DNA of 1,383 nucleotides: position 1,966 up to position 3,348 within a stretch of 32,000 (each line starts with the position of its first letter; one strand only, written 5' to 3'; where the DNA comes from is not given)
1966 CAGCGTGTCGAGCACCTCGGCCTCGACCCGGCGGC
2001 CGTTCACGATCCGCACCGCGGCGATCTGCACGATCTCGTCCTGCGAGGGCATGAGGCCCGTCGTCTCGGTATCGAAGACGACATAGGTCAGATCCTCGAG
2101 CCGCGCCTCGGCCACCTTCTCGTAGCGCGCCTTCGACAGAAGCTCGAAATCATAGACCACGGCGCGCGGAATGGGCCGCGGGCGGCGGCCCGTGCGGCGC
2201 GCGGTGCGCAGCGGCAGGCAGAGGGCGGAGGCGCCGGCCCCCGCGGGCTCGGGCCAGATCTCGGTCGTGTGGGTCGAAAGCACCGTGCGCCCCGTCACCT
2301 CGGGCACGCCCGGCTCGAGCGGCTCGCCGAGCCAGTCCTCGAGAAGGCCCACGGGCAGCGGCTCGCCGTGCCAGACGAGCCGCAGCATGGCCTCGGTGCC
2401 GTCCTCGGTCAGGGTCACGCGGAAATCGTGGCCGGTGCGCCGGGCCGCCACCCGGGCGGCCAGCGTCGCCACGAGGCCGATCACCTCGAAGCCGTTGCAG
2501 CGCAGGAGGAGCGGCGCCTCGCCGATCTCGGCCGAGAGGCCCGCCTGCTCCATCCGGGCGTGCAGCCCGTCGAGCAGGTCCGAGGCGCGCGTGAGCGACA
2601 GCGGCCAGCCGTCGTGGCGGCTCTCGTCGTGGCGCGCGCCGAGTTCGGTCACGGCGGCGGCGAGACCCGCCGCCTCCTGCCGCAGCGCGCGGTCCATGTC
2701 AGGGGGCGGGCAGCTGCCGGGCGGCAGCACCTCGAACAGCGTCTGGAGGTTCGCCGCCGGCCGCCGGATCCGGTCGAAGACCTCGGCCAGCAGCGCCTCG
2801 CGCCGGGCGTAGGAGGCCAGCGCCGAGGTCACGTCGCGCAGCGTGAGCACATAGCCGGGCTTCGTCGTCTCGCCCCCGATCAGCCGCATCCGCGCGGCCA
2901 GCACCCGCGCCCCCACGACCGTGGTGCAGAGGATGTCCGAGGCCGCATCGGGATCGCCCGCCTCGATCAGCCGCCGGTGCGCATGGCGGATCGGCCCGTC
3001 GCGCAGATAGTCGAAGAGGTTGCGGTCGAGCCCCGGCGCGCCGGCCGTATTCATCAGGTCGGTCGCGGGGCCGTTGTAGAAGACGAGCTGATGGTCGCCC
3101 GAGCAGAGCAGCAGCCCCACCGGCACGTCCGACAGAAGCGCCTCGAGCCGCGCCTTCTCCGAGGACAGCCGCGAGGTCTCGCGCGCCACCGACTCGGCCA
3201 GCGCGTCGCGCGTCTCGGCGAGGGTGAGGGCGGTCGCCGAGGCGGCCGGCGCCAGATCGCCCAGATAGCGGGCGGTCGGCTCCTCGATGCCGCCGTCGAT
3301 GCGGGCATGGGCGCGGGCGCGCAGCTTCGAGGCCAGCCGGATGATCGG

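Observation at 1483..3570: Sensor pseudokinase fused to a DEDDh exonuclease (phospho-acceptor His replaced by Asp; ATP-lid motifs degenerate)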

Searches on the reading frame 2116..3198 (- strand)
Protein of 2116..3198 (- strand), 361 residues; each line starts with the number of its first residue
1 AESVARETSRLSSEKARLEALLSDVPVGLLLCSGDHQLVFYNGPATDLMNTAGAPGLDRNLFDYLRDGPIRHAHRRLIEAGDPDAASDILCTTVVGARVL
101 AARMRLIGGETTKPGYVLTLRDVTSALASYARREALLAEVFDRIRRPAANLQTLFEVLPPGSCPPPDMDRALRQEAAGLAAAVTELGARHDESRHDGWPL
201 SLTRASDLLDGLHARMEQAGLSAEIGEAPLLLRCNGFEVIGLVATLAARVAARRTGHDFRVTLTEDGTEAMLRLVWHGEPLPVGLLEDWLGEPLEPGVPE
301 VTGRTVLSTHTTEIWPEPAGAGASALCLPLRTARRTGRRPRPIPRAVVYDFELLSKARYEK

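Call 13: search_solved_structures(query=A3, max_evalue=10, show_alignments=5)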
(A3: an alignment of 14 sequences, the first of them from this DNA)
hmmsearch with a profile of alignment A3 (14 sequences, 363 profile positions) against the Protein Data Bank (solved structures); distinct sequences matched with E-value up to 10: 4.
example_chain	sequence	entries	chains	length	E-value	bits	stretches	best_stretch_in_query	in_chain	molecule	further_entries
4i5s_A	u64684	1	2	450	0.00054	22.3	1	9-204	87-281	Putative histidine kinase CovS; VicK-like protein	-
3b59_A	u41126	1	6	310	0.12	14.5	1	190-233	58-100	Glyoxalase/bleomycin resistance protein/dioxygenase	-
3l8r_A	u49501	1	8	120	0.47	12.6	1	44-129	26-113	Putative PTS system, cellobiose-specific IIA component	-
2dkn_A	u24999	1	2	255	0.57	12.3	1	195-259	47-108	3-alpha-hydroxysteroid dehydrogenase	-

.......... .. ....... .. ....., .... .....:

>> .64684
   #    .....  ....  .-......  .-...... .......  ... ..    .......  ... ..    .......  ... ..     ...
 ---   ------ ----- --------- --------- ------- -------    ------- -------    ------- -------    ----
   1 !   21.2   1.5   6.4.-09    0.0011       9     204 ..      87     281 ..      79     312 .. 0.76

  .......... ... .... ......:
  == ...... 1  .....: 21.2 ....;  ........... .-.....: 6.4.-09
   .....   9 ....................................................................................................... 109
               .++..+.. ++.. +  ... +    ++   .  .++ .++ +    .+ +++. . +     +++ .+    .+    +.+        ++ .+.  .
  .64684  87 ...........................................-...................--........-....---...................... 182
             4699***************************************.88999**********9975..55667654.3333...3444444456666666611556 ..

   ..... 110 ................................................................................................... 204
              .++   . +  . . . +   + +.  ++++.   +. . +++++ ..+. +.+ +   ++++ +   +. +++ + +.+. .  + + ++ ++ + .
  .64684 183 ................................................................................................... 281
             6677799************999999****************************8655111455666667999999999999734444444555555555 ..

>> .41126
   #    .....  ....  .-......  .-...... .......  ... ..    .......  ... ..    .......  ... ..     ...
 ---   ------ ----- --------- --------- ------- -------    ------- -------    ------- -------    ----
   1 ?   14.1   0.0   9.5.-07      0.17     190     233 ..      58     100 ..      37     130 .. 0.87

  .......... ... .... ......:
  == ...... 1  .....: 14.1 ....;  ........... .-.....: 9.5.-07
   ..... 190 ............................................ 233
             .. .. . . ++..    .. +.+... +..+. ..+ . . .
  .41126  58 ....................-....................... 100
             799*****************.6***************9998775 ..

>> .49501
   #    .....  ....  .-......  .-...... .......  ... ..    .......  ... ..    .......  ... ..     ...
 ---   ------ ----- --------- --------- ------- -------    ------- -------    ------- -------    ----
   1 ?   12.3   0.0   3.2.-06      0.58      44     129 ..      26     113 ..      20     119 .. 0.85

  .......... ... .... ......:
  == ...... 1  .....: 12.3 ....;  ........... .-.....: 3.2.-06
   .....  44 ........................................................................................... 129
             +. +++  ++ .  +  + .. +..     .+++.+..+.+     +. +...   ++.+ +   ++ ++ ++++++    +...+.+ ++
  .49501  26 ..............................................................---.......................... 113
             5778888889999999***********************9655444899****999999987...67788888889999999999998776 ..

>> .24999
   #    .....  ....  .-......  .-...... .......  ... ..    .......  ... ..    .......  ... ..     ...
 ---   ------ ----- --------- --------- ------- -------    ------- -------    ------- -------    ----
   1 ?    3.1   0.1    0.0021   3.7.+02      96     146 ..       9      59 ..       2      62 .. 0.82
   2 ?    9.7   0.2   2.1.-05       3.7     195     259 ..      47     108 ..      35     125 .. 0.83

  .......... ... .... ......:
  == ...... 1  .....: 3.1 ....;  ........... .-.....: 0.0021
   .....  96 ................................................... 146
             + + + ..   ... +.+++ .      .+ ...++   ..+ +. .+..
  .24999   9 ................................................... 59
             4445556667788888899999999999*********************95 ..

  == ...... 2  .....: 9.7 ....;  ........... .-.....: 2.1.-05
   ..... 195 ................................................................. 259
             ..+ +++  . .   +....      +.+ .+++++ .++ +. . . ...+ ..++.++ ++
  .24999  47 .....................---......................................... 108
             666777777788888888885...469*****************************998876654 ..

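Call 22: search_protein_representatives(alignment_id=A3)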
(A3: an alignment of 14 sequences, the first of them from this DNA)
Query: 14 sequences, 363 profile positions. Proteins with E-value up to 0.001 (for the whole library): 1202; up to 1e-10: 580; up to 1e-30: 153. The best 150 are listed.
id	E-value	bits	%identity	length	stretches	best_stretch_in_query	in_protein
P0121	6.5e-168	574.8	-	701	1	1-363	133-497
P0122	4.2e-153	526.0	-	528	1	1-362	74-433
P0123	6.6e-132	456.3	-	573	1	4-360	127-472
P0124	2.5e-113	395.2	-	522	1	1-358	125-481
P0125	5.3e-105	367.8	-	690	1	1-359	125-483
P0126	1.3e-100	353.3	-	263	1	1-248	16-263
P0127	2.9e-96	339.0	-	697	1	1-357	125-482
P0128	3.2e-95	335.6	-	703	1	3-358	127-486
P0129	3.2e-94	332.3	-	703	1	2-358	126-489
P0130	1.4e-92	327.0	-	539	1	29-356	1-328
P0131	5.0e-92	325.1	-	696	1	1-362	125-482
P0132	7.6e-92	324.5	-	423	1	1-299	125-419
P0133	1.9e-87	310.0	-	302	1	111-363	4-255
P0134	4.9e-81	289.0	-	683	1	2-358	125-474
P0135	5.8e-81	288.7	-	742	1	2-356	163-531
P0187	2.8e-47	177.9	-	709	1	7-359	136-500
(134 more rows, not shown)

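Call 29: find_related_loci(query=A3, collection=genome_contigs, flank=9000)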
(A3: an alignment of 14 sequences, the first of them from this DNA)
Query A3 (361 aa) in genome_contigs; peptide patterns used: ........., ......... (x = any residue, [..] = any of these).
376 stretches matched a pattern; 331 encode a relative of the query (tblastn E <= 1e-3); the best 80 are kept; 80 distinct loci.
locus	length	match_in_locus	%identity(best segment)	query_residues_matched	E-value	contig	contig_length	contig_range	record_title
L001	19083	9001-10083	100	1-361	0e+0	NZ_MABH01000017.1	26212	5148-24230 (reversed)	Cereibacter johrii strain JA192 Masurca_11_len_New_1:26212, whole genome shotgun sequence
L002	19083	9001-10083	93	1-361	0e+0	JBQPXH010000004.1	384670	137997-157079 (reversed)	Rhodobacter sp. NSM assembly_contig_4, whole genome shotgun sequence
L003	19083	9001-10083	88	1-361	0e+0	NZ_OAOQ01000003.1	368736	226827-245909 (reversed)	Cereibacter ovatus strain JA234, whole genome shotgun sequence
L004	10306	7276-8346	80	1-361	9e-177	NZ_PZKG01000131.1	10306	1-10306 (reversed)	Cereibacter changlensis JA139 contig00131, whole genome shotgun sequence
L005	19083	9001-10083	93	1-361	0e+0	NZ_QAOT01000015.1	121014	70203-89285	Cereibacter azotoformans strain KA25 Ga0191649_115, whole genome shotgun sequence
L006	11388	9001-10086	68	1-358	6e-153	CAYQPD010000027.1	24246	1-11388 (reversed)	MAG TPA_asm: uncultured Rhodobacter sp. isolate binchicken_co387_489 genome assembly, contig: NODE_1796_length_24246_cov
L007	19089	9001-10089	67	1-361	2e-152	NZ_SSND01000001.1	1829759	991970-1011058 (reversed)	Aliigemmobacter aestuarii strain CC-PW-75 contig01, whole genome shotgun sequence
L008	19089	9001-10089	65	1-361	7e-148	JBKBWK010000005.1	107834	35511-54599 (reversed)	MAG: Paracoccaceae bacterium isolate 21H_023.bin.59 NODE_5_length_107834_cov_19.772507, whole genome shotgun sequence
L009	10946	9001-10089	64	1-361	8e-147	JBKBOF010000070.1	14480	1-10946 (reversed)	MAG: Paracoccaceae bacterium isolate 21H_023.bin.42 NODE_71_length_14480_cov_32.083455, whole genome shotgun sequence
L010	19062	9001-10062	67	1-358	5e-145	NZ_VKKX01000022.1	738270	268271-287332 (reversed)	Gemmobacter caeruleus strain N8 NODE_2, whole genome shotgun sequence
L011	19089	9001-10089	64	1-361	8e-145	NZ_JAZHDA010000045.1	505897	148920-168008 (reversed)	Pseudotabrizicola sp. L79 k141_44, whole genome shotgun sequence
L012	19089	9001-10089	65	1-361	6e-145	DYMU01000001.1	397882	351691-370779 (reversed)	MAG TPA_asm: Gemmobacter nectariphilus isolate SulCav_FS06-10_64_121 SulCav_FS06_10_2_length_397882_cov_61_745711, whole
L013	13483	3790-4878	64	1-361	2e-144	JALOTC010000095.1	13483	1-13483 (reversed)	MAG: Cypionkella sp. isolate Prado223 scaffold_19412, whole genome shotgun sequence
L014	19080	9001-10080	64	1-358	3e-144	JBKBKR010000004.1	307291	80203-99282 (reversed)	MAG: Paracoccaceae bacterium isolate 21H_023.bin.15 NODE_41_length_307291_cov_10.442169, whole genome shotgun sequence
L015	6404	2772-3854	64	1-358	7e-144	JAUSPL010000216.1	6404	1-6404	MAG: Gemmobacter sp. isolate E21_metabat.bin.59 E21_k141_344103, whole genome shotgun sequence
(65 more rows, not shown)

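Call 40: find_homologous_proteins(query=P0187, max_evalue=1e-10)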
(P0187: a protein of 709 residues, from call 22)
Query P0187 (709 aa): 480 proteins with E <= 1e-10 among 8000 candidates; the best 120 are listed.
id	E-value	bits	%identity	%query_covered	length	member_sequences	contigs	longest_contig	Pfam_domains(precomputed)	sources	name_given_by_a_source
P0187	0.0e+0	1590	100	100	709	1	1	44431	PF13426.14,PF00929.32,PF08448.17,PF00989.32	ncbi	-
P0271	0.0e+0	1585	100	100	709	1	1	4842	PF13426.14,PF00929.32,PF00989.32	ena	-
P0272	0.0e+0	1570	99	100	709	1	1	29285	PF13426.14,PF00929.32,PF08448.17,PF00989.32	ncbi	-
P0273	0.0e+0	1564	98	100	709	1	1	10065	PF13426.14,PF00929.32,PF08448.17,PF00989.32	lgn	-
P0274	0.0e+0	1563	98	100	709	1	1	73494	PF13426.14,PF00929.32,PF08448.17,PF00989.32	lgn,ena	-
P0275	0.0e+0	1515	94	100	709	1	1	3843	PF13426.14,PF00929.32,PF08448.17,PF00989.32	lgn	-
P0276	0.0e+0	1490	93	100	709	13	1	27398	PF13426.14,PF00929.32,PF08448.17,PF00989.32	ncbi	-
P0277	0.0e+0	1202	77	100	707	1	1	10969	PF00929.32,PF08448.17,PF00989.32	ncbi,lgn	-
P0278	0.0e+0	1200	77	100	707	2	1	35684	PF00929.32,PF08448.17,PF00989.32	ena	-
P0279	0.0e+0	1198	77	100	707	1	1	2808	PF00929.32,PF08448.17,PF00989.32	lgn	-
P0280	0.0e+0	1191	76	100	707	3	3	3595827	PF00929.32,PF08448.17,PF00989.32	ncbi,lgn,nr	ncbi:MAG: PAS domain-containing protein [Candidatus Competibacteraceae bacterium]|nr:MAG: PAS domain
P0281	0.0e+0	1190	76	100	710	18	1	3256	PF00929.32,PF08448.17,PF00989.32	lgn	-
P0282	0.0e+0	1183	75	100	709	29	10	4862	PF00929.32,PF08448.17,PF00989.32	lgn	-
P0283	0.0e+0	1175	75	100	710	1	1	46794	PF13426.14,PF00929.32,PF08448.17,PF00989.32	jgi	-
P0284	0.0e+0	1174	75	100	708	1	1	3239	PF00929.32,PF08448.17,PF00989.32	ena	-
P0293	0.0e+0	1057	68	100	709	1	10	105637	PF00929.32,PF08448.17,PF00989.32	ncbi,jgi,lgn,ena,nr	ncbi:MAG TPA: hypothetical protein DEP36_02595 [Gammaproteobacteria bacterium]|nr:hypothetical prote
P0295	6.2e-293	991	64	100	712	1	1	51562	PF00929.32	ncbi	ncbi:MAG: exonuclease domain-containing protein [Alphaproteobacteria bacterium]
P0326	1.6e-221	755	51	99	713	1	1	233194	PF13426.14,PF00929.32,PF13482.13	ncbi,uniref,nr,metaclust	ncbi:conserved exported hypothetical protein [Candidatus Terasakiella magnetica]|uniref:DNA-directed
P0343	4.7e-214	731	49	100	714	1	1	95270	PF00929.32,PF08448.17,PF00989.32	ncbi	-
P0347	2.4e-213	728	53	94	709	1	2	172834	PF00929.32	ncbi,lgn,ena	-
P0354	2.2e-212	725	53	90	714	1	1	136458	PF00929.32,PF00989.32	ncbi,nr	ncbi:MAG: 3'-5' exonuclease [Hyphomicrobiales bacterium]|nr:3'-5' exonuclease [Hyphomicrobiales bact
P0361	1.8e-211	722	49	100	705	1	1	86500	PF00929.32,PF01612.27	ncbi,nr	ncbi:MAG: exonuclease [Rhodospirillales bacterium]|nr:exonuclease [Rhodospirillales bacterium]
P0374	1.4e-209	716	48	100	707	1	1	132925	PF00929.32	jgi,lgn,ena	-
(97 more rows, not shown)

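Call 41: find_encoding_contigs(protein=P0280, flank=9000, max_places=1)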
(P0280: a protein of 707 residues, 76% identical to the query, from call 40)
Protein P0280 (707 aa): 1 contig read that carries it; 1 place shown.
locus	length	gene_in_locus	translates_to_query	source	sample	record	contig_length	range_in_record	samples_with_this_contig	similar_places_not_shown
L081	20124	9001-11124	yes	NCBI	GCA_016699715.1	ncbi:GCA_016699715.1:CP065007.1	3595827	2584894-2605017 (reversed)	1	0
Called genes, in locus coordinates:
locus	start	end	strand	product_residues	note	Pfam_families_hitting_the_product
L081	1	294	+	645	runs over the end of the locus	PF16177:ACAS_N, PF00501:AMP-binding, PF13193:AMP-binding_C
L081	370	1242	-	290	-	PF01008:IF-2B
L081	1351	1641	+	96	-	PF20549:DUF6763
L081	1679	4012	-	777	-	PF09371:Tex_N, PF22706:Tex_central_region, PF14639:YqgF (weak), PF16921:Tex_YqgF, PF12836:HHH_3, PF17674:HHH_9, PF00575:S1, PF23459:S1_RRP5, +2 more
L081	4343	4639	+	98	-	PF13937:DUF4212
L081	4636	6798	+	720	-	PF00474:SSF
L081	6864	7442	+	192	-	-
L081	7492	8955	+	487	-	PF00571:CBS, PF03445:DUF294, PF10335:DUF294_C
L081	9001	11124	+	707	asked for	PF00989:PAS (weak), PF08448:PAS_4 (weak), PF00929:RNase_T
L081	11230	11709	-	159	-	PF03737:RraA-like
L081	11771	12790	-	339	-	PF00691:OmpA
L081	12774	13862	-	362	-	-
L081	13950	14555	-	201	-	PF00881:Nitroreductase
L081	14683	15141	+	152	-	PF09500:YiiD_C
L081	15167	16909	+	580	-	PF00425:Chorismate_bind, PF01063:Aminotran_4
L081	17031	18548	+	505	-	PF01645:Glu_synthase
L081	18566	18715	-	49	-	-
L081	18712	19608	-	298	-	PF01259:SAICAR_synt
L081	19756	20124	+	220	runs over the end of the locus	PF01891:CbiM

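Call 42: find_encoding_contigs(protein=P0326, flank=9000, max_places=1)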
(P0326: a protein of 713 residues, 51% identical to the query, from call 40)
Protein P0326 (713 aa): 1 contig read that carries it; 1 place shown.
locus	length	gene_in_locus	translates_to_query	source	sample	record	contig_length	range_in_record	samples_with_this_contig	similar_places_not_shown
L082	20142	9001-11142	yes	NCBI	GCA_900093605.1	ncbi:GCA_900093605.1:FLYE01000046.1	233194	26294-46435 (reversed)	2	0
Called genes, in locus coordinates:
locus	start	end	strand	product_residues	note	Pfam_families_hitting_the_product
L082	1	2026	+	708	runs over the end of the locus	PF00672:HAMP, PF00015:MCPsignal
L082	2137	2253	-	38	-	-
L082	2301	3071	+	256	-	PF00497:SBP_bac_3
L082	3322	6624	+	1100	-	PF07494:Reg_prop (faint), PF08450:SGL (faint), PF07495:Y_Y_Y, PF07228:SpoIIE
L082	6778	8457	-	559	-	PF00005:ABC_tran, PF00931:NB-ARC (faint), PF02463:SMC_N (faint), PF13401:AAA_22 (faint), PF13555:AAA_29 (faint), PF13304:AAA_21 (faint), PF12848:ABC_tran_Xtn, PF00005:ABC_tran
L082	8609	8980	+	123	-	PF23198:PDE8A_N (weak), PF00072:Response_reg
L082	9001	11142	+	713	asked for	PF13426:PAS_9 (faint), PF00929:RNase_T, PF13482:RNase_H_2 (faint)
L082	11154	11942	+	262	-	PF00149:Metallophos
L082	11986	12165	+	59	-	-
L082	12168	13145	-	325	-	PF02899:Phage_int_SAM_1, PF00589:Phage_integrase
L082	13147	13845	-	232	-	PF04340:DUF484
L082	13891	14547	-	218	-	PF00923:TAL_FSA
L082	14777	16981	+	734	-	PF17764:PriA_3primeBD, PF04851:ResIII, PF00270:DEAD, PF00271:Helicase_C (faint), PF18319:Zn_ribbon_PriA, PF18074:PriA_C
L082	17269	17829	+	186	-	PF00213:OSCP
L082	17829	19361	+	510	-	PF02874:ATP-synt_ab_N, PF09378:HAS-barrel (faint), PF00006:ATP-synt_ab, PF00306:ATP-synt_ab_C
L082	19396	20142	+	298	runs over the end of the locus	PF00231:ATP-synt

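Call 43: find_encoding_contigs(protein=P0354, flank=9000, max_places=1)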
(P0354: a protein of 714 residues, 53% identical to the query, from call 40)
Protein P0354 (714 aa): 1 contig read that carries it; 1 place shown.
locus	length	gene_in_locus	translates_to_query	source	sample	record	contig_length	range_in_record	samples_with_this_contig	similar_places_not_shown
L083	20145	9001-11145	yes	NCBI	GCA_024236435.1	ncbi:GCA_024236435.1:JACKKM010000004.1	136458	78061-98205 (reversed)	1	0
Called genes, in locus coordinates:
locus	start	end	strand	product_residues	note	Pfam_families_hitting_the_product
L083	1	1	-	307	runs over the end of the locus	PF03446:NAD_binding_2, PF03807:F420_oxidored, PF02153:PDH_N, PF20463:PDH_C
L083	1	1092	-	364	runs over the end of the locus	PF00155:Aminotran_1_2, PF01041:DegT_DnrJ_EryC1 (weak)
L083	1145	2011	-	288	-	PF01817:CM_2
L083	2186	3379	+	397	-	PF00561:Abhydrolase_1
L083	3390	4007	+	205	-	PF13489:Methyltransf_23, PF07021:MetW, PF13847:Methyltransf_31, PF08241:Methyltransf_11, PF08242:Methyltransf_12 (weak), PF13649:Methyltransf_25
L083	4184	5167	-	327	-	PF00248:Aldo_ket_red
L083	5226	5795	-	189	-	-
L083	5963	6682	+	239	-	PF06966:DUF1295 (weak), PF04140:ICMT, PF04191:PEMT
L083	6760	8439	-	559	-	PF00005:ABC_tran, PF02463:SMC_N (faint), PF13401:AAA_22 (faint), PF13166:AAA_13 (faint), PF13304:AAA_21 (faint), PF12848:ABC_tran_Xtn, PF00005:ABC_tran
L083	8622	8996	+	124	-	PF00072:Response_reg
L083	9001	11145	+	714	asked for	PF00989:PAS (weak), PF00929:RNase_T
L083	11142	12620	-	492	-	PF00571:CBS, PF03445:DUF294, PF10335:DUF294_C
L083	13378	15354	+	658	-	PF00474:SSF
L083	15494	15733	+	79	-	-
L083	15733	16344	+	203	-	PF00515:TPR_1 (faint), PF07719:TPR_2 (faint), PF13432:TPR_16 (faint), PF14559:TPR_19 (weak)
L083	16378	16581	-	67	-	-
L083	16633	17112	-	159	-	-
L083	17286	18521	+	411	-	PF07690:MFS_1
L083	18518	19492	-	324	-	PF00126:HTH_1, PF03466:LysR_substrate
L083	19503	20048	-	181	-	PF04268:SoxG, PF01571:GCV_T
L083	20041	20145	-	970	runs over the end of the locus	PF13510:Fer2_4, PF07992:Pyr_redox_2 (weak), PF12831:FAD_oxidored (weak), PF17806:SO_alpha_A3, PF01571:GCV_T, PF08669:GCV_T_C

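Call 44: find_encoding_contigs(protein=P0293, flank=7000, max_places=1)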
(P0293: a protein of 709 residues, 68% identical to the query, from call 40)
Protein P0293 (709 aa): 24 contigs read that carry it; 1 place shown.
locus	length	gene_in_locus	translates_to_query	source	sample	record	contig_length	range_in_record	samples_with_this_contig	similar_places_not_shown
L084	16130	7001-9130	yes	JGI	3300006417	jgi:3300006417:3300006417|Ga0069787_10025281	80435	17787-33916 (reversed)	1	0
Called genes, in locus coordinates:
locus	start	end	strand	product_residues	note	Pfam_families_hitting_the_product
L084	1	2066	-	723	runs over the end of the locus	PF12860:PAS_7 (faint), PF21762:DEDDh_C (weak), PF00929:RNase_T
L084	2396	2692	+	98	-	PF13937:DUF4212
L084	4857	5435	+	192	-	-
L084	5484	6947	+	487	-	PF00571:CBS, PF03445:DUF294, PF10335:DUF294_C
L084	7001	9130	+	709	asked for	PF00989:PAS (weak), PF08448:PAS_4, PF00929:RNase_T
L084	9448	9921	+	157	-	-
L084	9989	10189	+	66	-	-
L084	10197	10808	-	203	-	PF13181:TPR_8 (faint), PF13371:TPR_9 (faint), PF13414:TPR_11 (faint), PF13432:TPR_16, PF14559:TPR_19 (weak), PF13424:TPR_12 (weak), PF00515:TPR_1 (weak), PF07719:TPR_2 (weak)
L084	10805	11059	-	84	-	-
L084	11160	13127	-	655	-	PF00474:SSF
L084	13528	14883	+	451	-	PF00571:CBS, PF03445:DUF294, PF10335:DUF294_C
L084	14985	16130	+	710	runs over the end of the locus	PF00989:PAS, PF08448:PAS_4 (faint), PF00929:RNase_T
